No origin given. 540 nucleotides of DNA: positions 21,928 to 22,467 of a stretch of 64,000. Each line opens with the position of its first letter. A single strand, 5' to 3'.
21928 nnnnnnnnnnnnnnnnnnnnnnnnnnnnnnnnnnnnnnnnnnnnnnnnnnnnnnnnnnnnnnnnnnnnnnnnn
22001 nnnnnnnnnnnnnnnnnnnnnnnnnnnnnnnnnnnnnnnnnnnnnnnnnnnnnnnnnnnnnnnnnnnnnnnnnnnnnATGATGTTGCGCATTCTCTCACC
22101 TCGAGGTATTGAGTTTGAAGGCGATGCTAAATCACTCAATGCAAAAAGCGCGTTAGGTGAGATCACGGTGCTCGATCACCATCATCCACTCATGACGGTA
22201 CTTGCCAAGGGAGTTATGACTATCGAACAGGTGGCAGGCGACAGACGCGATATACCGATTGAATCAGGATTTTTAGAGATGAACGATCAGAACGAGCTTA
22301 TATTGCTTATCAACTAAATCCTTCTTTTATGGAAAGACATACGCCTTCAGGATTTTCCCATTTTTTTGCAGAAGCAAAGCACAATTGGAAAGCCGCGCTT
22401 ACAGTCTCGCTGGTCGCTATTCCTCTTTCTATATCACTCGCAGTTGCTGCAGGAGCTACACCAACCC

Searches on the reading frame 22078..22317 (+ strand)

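Call 70: search_protein_families(library=pfam, proteins=[window:22078-22317:+], max_evalue=0.1)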
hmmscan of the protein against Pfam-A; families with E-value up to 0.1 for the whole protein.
window:22078-22317:+ (79 aa): 1 family
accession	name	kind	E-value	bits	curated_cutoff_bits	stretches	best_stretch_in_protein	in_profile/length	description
PF02823.21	ATP-synt_DE_N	-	1.5e-15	57.4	27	1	1-72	1-72/80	ATP synthase, Delta/Epsilon chain, beta-sandwich domain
